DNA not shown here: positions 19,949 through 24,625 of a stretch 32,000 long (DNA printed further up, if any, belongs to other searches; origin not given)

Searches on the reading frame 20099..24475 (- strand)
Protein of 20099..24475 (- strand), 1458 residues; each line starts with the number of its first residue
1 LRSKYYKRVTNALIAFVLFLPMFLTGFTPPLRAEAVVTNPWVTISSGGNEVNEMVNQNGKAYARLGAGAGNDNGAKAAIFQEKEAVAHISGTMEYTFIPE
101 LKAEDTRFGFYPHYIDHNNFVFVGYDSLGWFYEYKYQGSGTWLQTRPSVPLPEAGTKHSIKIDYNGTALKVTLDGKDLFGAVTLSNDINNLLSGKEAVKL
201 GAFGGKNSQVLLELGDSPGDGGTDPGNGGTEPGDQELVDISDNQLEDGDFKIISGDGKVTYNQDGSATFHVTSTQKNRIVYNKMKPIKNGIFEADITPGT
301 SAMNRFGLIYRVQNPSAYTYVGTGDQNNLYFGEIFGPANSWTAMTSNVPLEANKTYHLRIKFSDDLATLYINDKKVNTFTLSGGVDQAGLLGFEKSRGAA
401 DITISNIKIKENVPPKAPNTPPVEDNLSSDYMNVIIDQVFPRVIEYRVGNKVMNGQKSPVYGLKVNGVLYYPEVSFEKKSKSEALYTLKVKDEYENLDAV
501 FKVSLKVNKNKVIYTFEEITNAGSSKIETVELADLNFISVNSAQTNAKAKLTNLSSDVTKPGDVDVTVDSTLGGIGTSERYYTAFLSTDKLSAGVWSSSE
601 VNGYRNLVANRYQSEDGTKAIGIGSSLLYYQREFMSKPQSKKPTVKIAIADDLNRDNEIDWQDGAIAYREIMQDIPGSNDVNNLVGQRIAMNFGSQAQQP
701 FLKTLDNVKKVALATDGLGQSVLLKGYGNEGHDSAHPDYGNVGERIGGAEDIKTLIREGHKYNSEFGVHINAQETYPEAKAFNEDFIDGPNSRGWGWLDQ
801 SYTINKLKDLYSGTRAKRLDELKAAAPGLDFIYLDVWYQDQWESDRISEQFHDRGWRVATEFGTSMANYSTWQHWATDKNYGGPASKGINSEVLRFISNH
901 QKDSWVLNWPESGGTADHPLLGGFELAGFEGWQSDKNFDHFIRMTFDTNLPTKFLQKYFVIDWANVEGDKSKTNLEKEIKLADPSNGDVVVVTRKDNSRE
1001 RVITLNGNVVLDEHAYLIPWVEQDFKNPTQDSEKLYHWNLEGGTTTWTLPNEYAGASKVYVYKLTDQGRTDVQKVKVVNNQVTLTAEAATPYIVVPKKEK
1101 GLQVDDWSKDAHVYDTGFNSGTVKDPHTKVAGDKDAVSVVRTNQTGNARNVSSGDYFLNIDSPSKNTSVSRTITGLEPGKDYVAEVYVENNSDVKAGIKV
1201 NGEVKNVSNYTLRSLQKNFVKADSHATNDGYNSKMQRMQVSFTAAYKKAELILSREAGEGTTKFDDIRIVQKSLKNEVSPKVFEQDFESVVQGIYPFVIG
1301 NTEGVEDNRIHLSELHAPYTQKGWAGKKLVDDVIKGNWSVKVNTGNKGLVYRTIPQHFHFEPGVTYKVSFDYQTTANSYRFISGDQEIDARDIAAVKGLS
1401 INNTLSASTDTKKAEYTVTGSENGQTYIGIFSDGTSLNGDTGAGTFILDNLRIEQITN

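Call 60: search_protein_families(library=pfam, proteins=[window:20099-24475:-], max_evalue=0.00001)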
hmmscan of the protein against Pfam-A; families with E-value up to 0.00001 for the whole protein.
window:20099-24475:- (1458 aa): 6 families
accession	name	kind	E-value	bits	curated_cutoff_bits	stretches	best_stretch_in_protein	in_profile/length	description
PF12905.13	Glyco_hydro_101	-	4.9e-119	397.1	25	1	662-942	1-272/272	Endo-alpha-N-acetylgalactosaminidase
PF18080.7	Gal_mutarotas_3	-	1.1e-59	202.7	27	1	427-661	1-241/241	Galactose mutarotase-like fold domain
PF17974.7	GalBD_like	-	4e-58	197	26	1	1265-1436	1-175/190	Galactose-binding domain-like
PF21466.3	GH101_dom-5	-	9.9e-42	142.6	27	1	1113-1264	1-145/145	Endo-alpha-N-acetylgalactosaminidase, domain 5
PF17451.8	Glyco_hyd_101C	-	1.9e-32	112.5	25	1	949-1070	2-119/119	Glycosyl hydrolase 101 beta sandwich domain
PF17995.8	GH101_N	-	1.2e-25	90.6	25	1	41-210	1-173/180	Endo-alpha-N-acetylgalactosaminidase N-terminal domain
